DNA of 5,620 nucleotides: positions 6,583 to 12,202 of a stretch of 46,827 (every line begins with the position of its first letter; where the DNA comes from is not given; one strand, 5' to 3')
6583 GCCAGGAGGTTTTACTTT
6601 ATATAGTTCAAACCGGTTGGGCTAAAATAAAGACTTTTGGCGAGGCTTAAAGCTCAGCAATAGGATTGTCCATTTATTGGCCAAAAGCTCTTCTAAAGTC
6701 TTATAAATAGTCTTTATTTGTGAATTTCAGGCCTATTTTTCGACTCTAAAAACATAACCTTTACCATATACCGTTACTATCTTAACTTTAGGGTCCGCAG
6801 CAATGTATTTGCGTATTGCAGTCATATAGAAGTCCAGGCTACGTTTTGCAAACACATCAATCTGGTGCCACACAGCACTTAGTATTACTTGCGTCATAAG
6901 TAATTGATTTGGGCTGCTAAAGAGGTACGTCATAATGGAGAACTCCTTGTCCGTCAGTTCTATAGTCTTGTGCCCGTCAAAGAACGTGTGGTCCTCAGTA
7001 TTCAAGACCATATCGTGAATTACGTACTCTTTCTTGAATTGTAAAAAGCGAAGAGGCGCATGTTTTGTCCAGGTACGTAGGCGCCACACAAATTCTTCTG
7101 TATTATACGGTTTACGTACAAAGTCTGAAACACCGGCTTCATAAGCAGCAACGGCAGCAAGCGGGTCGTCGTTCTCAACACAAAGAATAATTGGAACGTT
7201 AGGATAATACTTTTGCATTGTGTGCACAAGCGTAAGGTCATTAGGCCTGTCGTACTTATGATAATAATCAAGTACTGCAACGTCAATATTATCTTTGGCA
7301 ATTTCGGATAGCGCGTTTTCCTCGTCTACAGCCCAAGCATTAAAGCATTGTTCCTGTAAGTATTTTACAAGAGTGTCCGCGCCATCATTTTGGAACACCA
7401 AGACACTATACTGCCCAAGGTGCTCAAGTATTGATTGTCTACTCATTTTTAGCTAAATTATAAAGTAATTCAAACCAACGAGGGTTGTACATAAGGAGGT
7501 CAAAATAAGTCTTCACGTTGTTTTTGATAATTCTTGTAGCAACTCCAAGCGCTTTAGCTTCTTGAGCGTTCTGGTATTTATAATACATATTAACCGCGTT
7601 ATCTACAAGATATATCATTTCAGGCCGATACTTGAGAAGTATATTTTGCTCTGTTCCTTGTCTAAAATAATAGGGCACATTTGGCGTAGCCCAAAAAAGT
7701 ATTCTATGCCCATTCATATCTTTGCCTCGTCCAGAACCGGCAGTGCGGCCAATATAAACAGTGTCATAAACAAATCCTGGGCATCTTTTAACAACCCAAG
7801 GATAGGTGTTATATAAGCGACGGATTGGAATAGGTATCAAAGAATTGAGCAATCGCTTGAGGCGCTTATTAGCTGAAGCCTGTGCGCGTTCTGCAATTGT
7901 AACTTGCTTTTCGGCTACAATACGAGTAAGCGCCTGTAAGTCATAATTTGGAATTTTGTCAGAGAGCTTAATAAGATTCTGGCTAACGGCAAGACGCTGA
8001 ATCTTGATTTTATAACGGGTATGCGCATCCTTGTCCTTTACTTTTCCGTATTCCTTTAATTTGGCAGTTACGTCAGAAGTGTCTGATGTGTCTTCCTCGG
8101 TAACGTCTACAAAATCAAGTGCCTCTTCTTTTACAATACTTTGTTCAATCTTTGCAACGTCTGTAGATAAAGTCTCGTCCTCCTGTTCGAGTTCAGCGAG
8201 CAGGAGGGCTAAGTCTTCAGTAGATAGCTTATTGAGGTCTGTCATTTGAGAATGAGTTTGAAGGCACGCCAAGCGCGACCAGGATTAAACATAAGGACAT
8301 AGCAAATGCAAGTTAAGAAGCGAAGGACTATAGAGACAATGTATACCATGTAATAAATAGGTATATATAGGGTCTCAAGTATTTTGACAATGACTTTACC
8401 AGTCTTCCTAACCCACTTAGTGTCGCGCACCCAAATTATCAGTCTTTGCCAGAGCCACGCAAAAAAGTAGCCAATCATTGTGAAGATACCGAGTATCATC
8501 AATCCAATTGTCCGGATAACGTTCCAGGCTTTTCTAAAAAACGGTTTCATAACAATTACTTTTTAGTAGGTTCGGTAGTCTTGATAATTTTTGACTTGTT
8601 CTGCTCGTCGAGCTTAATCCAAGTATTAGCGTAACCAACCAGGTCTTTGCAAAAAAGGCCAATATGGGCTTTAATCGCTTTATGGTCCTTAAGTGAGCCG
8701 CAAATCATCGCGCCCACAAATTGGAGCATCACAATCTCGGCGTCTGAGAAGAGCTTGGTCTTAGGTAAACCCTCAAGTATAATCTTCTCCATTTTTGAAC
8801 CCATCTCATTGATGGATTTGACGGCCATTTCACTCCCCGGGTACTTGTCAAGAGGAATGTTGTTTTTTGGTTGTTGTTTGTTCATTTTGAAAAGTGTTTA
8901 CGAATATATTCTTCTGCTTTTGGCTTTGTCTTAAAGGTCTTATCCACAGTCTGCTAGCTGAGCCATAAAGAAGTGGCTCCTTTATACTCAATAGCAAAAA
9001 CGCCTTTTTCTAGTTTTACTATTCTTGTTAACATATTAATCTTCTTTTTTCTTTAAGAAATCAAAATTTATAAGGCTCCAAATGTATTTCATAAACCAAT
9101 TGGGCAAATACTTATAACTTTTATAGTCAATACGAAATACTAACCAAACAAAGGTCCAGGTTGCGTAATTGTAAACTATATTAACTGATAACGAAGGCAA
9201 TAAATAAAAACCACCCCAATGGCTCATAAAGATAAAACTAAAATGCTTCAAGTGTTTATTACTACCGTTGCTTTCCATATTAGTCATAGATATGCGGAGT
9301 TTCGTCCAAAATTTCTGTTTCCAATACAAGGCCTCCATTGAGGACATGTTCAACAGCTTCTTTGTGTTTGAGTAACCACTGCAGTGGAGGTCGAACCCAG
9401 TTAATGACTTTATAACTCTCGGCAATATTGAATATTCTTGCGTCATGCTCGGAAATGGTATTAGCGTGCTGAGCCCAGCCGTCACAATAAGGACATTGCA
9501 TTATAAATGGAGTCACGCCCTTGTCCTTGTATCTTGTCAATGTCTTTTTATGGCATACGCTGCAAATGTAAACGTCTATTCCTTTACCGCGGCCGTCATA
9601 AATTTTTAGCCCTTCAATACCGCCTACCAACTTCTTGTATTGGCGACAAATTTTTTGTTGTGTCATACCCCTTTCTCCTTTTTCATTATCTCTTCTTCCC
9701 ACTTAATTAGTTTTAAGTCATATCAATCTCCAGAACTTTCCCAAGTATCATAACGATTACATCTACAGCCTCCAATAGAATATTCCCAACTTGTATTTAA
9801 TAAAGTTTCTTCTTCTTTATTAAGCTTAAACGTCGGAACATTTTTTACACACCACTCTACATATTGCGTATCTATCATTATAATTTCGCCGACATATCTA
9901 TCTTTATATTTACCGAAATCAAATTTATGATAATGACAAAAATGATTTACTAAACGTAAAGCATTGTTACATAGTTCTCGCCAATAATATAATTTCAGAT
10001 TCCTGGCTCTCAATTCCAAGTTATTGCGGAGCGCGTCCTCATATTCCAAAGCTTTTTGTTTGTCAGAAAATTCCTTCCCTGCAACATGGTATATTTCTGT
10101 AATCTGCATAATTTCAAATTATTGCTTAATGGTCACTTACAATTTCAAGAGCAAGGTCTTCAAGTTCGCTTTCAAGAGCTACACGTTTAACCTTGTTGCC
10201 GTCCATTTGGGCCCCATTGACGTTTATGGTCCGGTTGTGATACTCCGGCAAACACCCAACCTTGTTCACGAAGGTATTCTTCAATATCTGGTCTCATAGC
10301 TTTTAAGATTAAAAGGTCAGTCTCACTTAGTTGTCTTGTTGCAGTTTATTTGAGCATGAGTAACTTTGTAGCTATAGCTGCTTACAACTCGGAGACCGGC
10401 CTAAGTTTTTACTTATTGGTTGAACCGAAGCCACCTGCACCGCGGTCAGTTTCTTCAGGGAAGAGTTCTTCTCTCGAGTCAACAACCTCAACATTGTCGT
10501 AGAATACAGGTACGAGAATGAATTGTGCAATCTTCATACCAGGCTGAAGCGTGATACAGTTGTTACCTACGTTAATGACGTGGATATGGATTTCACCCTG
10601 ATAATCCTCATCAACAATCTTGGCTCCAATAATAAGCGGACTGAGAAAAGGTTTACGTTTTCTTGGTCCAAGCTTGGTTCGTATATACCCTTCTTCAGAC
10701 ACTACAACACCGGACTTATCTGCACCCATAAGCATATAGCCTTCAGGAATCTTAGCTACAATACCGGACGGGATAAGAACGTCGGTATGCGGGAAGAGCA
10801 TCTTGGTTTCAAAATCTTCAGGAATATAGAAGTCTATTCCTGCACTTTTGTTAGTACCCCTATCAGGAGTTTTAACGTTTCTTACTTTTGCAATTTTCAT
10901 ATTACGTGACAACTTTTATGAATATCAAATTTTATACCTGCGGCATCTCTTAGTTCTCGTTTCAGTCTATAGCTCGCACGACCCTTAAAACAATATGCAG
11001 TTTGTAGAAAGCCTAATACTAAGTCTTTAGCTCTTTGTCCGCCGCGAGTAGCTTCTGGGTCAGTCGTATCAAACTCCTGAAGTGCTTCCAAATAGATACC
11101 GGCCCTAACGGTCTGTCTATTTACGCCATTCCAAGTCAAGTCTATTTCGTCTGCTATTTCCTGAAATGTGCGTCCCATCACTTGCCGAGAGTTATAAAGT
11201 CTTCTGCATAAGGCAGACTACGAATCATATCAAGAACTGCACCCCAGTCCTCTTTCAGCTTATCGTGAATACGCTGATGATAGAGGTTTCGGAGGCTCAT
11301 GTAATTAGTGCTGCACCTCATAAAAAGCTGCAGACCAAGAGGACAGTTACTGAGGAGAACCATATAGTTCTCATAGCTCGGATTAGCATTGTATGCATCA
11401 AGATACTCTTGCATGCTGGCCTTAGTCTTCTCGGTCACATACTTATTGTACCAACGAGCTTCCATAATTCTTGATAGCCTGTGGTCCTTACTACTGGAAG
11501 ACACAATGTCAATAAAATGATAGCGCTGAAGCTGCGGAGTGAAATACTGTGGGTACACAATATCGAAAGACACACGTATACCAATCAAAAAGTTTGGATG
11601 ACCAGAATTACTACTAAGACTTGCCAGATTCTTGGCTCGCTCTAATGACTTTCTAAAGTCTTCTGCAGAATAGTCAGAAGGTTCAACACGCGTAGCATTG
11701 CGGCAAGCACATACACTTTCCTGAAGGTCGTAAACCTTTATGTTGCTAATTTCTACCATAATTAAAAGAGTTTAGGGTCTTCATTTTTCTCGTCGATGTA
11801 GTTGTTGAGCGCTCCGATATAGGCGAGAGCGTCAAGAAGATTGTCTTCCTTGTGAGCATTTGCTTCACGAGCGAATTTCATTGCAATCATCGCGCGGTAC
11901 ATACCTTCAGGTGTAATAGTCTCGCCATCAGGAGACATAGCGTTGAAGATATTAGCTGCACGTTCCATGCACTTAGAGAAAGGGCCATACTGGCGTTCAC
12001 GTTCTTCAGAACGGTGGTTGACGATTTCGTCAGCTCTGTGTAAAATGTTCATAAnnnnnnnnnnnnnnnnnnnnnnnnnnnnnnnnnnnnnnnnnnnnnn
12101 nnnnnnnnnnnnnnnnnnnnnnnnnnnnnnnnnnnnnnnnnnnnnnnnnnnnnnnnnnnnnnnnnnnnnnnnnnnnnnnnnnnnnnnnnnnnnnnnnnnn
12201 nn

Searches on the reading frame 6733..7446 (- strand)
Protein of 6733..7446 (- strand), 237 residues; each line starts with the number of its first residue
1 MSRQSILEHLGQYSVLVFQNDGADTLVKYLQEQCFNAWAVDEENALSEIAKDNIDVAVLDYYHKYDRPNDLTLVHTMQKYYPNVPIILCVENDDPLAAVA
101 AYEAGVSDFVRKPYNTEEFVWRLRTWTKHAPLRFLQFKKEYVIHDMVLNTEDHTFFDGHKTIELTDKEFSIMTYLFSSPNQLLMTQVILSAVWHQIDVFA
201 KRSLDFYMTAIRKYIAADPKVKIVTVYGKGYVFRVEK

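Call 13: search_protein_families(library=phrogs, proteins=[window:6733-7446:-], max_evalue=0.01)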
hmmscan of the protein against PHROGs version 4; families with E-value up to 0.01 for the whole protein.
window:6733-7446:- (237 aa): 3 families
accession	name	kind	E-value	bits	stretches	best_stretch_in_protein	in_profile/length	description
phrog_731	-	unknown function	2e-27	97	1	25-234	16-225/227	-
phrog_5982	-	unknown function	0.00073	18.5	1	38-130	897-988/1030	-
phrog_8810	-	unknown function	0.006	17.2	1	27-141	20-136/245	-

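Call 20: search_protein_families(library=pfam, proteins=[window:6733-7446:-], max_evalue=0.01)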
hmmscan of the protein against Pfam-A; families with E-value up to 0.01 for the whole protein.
window:6733-7446:- (237 aa): 2 families
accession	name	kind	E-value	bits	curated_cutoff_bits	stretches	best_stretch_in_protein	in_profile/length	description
PF00486.34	Trans_reg_C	-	3.3e-16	59.6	26.2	1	160-233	2-77/77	Transcriptional regulatory protein, C terminal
PF00072.30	Response_reg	-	7.3e-09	36.2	30.2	1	28-122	16-109/111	Response regulator receiver domain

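Call 89: search_protein_families(library=ncbifam, proteins=[window:6733-7446:-], max_evalue=0.1)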
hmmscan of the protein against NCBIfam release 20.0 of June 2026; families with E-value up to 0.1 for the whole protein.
window:6733-7446:- (237 aa): 59 families (the best 25 are shown)
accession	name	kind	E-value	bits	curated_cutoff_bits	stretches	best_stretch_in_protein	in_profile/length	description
NF051850.1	RespRegRprY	equivalog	4.7e-28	98.2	370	1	26-232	20-225/234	response regulator transcription factor RprY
NF045914.1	RespRegNblR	equivalog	4.8e-22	78.7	300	1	23-234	19-226/228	response regulator transcription factor NblR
TIGR02154.1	PhoB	equivalog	5.5e-21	74.9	296.2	1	15-233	5-225/226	phosphate regulon transcriptional regulator PhoB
NF053854.1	RespRegPhoBBctds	equivalog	3.8e-20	72.2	270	1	29-233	17-224/225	two-component system response regulator PhoB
NF040689.1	MtrAB_MtrA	equivalog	4.7e-20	71.9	300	1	27-231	15-216/219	MtrAB system response regulator MtrA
NF008296.0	PRK11083.1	equivalog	6.7e-19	68.2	273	1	23-234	16-226/228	two-component system response regulator CreB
NF040534.1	resp_reg_YycF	equivalog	8.9e-19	67.7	340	1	23-234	13-228/231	response regulator YycF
NF007005.1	PRK09468.1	equivalog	9.5e-19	67.7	331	1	17-233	8-231/237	osmolarity response regulator transcription factor OmpR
NF041734.1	resp_reg_RppA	equivalog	2.4e-18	66.3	250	1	31-234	22-228/229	two-component system response regulator RppA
NF010430.0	PRK13856.1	equivalog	3.8e-18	66.1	344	1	15-235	4-229/241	two-component response regulator VirG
NF033117.2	vanR_ACDEGLN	exception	2.1e-17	63.4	350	1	23-232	11-224/226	VanR-ABDEGLN family response regulator transcription factor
NF008034.0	PRK10766.1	equivalog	3.1e-17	62.9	275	1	25-234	17-227/231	two-component system response regulator TorR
NF041733.1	resp_reg_CseB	equivalog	6.3e-17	61.7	350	1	38-234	29-227/228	two-component system response regulator CseB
NF045944.1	ResRegRpaBCyano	equivalog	6.8e-17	61.6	330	1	38-234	26-228/229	response regulator transcription factor RpaB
TIGR01387.1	cztR_silR_copR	subfamily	4.7e-16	59.1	279.2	1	23-233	11-218/218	heavy metal response regulator transcription factor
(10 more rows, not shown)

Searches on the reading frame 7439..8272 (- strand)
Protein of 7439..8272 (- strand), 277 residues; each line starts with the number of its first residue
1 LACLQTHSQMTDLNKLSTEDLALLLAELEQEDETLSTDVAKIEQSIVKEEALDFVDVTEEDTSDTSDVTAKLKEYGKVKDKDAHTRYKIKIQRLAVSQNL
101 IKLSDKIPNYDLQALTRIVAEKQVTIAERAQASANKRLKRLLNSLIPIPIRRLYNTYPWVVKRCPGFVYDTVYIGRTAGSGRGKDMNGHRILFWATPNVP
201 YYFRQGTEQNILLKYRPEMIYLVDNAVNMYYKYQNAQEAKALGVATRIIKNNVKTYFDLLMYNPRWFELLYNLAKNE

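Call 13: search_protein_families(library=phrogs, proteins=[window:7439-8272:-], max_evalue=0.01)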
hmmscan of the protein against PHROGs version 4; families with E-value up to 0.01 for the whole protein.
window:7439-8272:- (277 aa): 1 family
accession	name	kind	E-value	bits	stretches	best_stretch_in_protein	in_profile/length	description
phrog_16437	-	unknown function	0.0075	17.5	1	55-96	26-67/80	-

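Call 20: search_protein_families(library=pfam, proteins=[window:7439-8272:-], max_evalue=0.01)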
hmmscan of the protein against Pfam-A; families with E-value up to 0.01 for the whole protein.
window:7439-8272:- (277 aa): 0 families

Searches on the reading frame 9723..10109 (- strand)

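Call 21: search_protein_families(library=pfam, proteins=[window:9723-10109:-], max_evalue=0.01)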
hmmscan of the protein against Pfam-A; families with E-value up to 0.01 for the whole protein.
window:9723-10109:- (128 aa): 1 family
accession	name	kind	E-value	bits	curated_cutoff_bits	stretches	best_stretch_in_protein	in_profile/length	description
PF20600.3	ExoX-like_C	-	5.8e-11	42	26.5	1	63-90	1-28/30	Exodeoxyribonuclease X-like C-terminal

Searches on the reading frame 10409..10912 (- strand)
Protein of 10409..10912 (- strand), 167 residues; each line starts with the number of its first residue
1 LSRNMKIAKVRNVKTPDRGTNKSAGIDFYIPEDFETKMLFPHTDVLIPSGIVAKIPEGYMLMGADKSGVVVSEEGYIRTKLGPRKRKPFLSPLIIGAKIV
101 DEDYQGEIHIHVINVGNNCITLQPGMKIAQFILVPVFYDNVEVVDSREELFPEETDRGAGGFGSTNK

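Call 21: search_protein_families(library=pfam, proteins=[window:10409-10912:-], max_evalue=0.01)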
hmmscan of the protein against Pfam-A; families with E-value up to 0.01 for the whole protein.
window:10409-10912:- (167 aa): 2 families
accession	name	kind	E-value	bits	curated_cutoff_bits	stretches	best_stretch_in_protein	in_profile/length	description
PF00692.24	dUTPase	-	2.5e-18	66.6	22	1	84-165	53-128/129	dUTPase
PF22769.1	DCD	-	0.0026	18.3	27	1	97-133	114-150/153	dCTP deaminase-like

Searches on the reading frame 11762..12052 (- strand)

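Call 90: search_protein_families(library=pfam, proteins=[window:11762-12052:-], max_evalue=1)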
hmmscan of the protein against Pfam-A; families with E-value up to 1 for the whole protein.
window:11762-12052:- (96 aa): 1 family
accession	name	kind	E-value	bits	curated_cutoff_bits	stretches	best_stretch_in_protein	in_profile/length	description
PF19905.4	DUF6378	-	6.8e-12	45.9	27.1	1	2-81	1-76/81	Domain of unknown function (DUF6378)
